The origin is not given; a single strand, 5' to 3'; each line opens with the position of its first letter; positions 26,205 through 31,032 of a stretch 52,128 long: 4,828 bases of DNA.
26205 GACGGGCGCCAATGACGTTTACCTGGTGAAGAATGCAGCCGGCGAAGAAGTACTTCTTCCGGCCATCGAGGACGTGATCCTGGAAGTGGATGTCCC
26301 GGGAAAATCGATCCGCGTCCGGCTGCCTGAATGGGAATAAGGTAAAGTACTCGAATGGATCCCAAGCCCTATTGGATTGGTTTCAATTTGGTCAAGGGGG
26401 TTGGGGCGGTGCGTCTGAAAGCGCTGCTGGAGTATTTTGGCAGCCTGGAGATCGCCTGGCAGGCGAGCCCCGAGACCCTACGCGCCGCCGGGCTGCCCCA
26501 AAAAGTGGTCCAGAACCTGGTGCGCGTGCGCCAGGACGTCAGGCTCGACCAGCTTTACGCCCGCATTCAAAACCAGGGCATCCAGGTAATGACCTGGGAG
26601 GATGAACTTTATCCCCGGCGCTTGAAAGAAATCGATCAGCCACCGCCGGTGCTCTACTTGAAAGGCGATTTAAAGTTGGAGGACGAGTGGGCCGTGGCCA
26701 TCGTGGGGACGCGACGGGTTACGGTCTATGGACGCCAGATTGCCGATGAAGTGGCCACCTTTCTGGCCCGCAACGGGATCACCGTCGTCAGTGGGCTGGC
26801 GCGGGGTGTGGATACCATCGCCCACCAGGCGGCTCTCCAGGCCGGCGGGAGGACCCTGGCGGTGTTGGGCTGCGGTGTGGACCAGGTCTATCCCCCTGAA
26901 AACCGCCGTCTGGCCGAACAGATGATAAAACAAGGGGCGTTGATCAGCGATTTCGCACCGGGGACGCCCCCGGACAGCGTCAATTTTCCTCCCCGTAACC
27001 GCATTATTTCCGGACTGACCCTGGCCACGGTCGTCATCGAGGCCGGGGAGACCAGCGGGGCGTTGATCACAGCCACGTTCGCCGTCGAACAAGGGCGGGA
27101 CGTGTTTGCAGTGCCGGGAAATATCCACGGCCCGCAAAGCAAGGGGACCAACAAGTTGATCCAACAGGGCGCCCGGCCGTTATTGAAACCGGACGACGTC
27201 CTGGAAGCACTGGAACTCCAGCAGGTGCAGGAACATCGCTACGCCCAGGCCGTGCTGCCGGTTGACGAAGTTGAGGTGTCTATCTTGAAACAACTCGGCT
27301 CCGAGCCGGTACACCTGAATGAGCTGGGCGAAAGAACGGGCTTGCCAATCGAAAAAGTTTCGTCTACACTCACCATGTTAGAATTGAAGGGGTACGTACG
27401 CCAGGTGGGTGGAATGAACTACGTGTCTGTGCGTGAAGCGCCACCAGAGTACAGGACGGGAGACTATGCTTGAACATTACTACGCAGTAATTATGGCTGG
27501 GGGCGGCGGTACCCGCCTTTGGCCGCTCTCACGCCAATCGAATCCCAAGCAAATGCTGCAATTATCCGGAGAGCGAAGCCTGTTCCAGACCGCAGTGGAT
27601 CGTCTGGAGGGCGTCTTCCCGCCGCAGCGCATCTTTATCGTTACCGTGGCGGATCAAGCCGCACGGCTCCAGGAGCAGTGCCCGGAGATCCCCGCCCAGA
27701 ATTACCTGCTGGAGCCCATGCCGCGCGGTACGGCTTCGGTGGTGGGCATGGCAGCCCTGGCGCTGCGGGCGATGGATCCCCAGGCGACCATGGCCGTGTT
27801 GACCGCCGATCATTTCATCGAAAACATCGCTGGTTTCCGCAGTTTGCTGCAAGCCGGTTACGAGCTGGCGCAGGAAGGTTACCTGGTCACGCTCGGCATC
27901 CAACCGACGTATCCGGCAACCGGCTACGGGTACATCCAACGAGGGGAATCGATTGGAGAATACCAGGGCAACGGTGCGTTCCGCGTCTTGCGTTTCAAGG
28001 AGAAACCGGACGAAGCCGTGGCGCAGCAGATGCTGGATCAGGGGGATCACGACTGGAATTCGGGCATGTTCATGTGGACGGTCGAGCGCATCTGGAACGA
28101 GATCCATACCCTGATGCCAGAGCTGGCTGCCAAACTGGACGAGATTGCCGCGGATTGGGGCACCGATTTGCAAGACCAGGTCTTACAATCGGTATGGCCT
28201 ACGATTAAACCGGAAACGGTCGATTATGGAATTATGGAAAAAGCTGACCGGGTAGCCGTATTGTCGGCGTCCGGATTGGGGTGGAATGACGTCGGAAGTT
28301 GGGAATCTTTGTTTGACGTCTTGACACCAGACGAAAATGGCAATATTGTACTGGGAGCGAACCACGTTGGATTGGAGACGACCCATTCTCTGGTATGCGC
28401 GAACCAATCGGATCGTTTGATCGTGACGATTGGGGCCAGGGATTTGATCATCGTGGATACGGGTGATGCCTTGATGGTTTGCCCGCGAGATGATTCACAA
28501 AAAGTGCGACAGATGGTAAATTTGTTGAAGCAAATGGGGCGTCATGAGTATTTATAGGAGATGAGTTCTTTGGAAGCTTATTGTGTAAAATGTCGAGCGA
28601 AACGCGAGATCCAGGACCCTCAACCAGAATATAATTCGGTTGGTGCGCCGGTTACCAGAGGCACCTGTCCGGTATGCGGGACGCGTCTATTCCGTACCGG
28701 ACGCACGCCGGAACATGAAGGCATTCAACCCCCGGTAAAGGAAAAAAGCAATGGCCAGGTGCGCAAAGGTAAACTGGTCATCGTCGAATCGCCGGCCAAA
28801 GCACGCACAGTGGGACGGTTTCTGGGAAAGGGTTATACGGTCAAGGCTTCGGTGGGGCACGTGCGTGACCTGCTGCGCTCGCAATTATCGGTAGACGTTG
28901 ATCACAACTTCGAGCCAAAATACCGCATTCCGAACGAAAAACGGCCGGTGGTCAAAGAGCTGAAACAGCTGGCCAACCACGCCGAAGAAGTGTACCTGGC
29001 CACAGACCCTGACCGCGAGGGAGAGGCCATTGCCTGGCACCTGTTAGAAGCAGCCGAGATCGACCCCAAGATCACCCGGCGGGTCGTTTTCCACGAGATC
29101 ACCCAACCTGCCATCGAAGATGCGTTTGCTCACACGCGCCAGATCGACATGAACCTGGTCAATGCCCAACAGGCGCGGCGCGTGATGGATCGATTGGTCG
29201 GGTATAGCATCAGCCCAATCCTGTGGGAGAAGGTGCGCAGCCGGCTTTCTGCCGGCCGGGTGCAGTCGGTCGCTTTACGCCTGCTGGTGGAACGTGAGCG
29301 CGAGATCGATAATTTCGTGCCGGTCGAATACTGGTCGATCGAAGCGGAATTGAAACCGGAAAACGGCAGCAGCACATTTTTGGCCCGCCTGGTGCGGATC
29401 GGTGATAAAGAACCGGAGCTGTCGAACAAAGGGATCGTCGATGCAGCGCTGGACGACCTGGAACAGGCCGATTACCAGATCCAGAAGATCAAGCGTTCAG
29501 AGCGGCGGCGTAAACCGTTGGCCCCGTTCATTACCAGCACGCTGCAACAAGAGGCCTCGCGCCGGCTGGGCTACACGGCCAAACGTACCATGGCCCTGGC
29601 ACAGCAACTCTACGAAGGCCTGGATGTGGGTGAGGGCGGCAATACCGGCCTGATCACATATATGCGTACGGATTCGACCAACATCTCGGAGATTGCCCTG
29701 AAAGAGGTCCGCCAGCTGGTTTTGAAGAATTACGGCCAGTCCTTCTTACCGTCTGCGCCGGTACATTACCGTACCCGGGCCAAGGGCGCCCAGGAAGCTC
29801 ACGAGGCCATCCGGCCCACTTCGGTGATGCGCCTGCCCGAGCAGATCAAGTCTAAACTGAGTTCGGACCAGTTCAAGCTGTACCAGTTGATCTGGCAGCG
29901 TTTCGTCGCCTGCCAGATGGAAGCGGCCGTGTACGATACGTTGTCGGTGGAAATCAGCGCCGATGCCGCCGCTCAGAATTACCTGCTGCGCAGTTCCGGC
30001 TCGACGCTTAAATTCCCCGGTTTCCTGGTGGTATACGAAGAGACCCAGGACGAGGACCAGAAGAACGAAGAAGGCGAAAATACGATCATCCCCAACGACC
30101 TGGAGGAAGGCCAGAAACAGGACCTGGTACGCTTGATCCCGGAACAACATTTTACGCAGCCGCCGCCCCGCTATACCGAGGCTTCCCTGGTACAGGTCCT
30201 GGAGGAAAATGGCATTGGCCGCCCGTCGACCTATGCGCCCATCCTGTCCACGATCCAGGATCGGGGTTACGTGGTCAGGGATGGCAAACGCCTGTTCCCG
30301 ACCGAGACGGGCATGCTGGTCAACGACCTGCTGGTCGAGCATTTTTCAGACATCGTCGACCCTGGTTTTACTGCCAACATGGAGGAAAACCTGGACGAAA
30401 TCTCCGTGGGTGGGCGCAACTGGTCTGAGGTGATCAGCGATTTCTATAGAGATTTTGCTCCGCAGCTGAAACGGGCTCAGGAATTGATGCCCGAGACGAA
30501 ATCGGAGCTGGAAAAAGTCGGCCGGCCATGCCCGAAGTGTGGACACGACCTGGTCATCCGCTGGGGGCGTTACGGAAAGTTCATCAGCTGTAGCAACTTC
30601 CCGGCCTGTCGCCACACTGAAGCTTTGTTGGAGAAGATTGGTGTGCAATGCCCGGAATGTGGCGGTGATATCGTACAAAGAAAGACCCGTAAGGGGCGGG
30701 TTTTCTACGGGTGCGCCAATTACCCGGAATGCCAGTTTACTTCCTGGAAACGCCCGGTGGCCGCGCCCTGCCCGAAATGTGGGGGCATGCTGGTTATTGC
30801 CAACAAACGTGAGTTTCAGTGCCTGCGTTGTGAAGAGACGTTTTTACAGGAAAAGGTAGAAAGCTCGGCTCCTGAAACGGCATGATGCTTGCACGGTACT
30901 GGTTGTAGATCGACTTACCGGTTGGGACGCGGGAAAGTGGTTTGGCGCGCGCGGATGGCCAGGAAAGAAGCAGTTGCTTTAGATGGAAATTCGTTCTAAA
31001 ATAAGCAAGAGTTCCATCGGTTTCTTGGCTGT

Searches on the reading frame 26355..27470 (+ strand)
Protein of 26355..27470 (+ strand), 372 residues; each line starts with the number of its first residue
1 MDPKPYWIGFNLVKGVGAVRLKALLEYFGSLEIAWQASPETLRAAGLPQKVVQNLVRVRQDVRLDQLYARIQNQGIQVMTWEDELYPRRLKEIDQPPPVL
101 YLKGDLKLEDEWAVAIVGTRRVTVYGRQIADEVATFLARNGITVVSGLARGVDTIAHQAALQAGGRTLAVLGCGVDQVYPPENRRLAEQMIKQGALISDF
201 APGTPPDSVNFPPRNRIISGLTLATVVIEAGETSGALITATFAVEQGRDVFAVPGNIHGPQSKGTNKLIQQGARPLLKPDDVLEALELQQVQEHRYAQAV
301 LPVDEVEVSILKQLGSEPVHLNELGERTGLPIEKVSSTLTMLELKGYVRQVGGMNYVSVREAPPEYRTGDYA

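Call 32: search_protein_families(library=pfam, proteins=[window:26355-27470:+], max_evalue=0.00001)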
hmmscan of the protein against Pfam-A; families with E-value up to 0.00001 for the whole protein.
window:26355-27470:+ (372 aa): 3 families
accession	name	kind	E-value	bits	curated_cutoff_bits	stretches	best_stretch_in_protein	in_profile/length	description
PF02481.21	DNA_processg_A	-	1.1e-81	273.5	29.6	1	71-276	2-210/212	DNA recombination-mediator protein A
PF17782.7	DprA_WH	-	4.4e-16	59.1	22.9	1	299-353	6-60/61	DprA winged helix domain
PF18306.6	LDcluster4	-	6.3e-07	29.6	26.3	0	113-171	3-62/151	SLOG cluster4 family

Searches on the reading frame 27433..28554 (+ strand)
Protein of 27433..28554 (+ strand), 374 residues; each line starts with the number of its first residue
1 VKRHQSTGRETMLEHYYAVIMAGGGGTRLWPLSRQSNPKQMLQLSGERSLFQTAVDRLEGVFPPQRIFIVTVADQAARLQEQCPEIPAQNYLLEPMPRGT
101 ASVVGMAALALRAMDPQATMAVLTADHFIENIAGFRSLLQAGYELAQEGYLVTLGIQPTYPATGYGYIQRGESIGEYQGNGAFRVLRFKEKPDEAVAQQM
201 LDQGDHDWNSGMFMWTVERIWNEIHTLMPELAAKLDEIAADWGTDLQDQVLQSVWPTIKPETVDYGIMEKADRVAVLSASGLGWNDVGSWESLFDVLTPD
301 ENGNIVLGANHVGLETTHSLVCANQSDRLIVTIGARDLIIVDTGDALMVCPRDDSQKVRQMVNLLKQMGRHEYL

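Call 32: search_protein_families(library=pfam, proteins=[window:27433-28554:+], max_evalue=0.00001)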
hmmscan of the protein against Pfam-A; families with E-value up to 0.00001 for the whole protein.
window:27433-28554:+ (374 aa): 3 families
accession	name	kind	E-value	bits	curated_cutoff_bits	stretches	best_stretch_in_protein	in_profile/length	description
PF00483.29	NTP_transferase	-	1.1e-41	143.5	21.2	1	18-298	2-240/245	Nucleotidyl transferase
PF22640.1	ManC_GMP_beta-helix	-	1.6e-16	60.4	27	1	310-364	2-54/55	MannoseP isomerase/GMP-like beta-helix domain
PF12804.13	NTP_transf_3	-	1.1e-07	32.6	27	1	18-141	1-110/160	MobA-like NTP transferase domain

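Call 46: search_protein_families(library=ncbifam, proteins=[window:27433-28554:+], max_evalue=0.001)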
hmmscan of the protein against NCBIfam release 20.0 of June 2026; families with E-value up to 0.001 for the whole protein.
window:27433-28554:+ (374 aa): 5 families
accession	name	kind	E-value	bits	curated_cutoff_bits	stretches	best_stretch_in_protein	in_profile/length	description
TIGR01479.1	GMP_PMI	equivalog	1.1e-87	294.8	372.95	1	18-373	3-353/467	mannose-1-phosphate guanylyltransferase/mannose-6-phosphate isomerase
NF012004.0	PRK15460.1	equivalog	1.7e-72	244.6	859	1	15-373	5-363/478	mannose-1-phosphate guanyltransferase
TIGR03992.1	Arch_glmU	subfamily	2e-07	30.2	292.1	1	17-131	2-111/393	bifunctional sugar-1-phosphate nucleotidylyltransferase/acetyltransferase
TIGR01173.1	glmU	equivalog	5.5e-05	22.2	366.85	1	18-172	3-142/452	bifunctional UDP-N-acetylglucosamine diphosphorylase/glucosamine-1-phosphate N-acetyltransferase GlmU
NF006899.0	PRK09382.1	equivalog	0.00023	20.4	417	1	13-126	4-107/387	bifunctional 2-C-methyl-D-erythritol 4-phosphate cytidylyltransferase/2-C-methyl-D-erythritol 2,4-cyclodiphosphate synthase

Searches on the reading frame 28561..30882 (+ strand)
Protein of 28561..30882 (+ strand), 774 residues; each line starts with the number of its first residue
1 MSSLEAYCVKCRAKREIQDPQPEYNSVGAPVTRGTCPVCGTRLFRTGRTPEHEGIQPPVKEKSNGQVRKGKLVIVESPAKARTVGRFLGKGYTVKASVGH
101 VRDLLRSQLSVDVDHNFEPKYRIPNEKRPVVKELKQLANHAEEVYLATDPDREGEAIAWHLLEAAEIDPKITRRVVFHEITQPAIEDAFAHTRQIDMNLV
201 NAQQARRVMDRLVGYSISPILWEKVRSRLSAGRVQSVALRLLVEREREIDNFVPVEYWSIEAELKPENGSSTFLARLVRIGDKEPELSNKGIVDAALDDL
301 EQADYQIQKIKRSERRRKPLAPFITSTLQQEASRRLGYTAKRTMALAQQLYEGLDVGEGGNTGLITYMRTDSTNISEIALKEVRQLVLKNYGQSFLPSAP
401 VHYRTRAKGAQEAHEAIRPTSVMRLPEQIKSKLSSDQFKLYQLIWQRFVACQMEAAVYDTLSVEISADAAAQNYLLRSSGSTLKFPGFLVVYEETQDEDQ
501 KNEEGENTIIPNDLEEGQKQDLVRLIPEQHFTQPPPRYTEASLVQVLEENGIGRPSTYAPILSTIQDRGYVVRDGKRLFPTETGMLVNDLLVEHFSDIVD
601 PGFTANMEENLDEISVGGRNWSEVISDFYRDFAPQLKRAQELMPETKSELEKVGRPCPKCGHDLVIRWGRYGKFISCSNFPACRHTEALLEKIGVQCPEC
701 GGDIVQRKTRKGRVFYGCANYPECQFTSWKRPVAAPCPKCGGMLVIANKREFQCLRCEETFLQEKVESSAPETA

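Call 32: search_protein_families(library=pfam, proteins=[window:28561-30882:+], max_evalue=0.00001)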
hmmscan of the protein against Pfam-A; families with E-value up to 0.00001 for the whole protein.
window:28561-30882:+ (774 aa): 4 families
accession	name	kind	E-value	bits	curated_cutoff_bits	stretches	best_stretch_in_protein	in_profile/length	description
PF01131.25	Topoisom_bac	-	3e-128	428.8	35.1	1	195-625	2-410/411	DNA topoisomerase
PF01396.24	Zn_ribbon_Top1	-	6.8e-34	115.8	32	2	695-730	2-36/39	Topoisomerase DNA binding C4 zinc finger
PF01751.28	Toprim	-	7.3e-21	74.6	23.1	1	71-180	1-96/96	Toprim domain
PF18930.5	DUF5679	-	1.3e-14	54.5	27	1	7-45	1-39/40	Domain of unknown function (DUF5679)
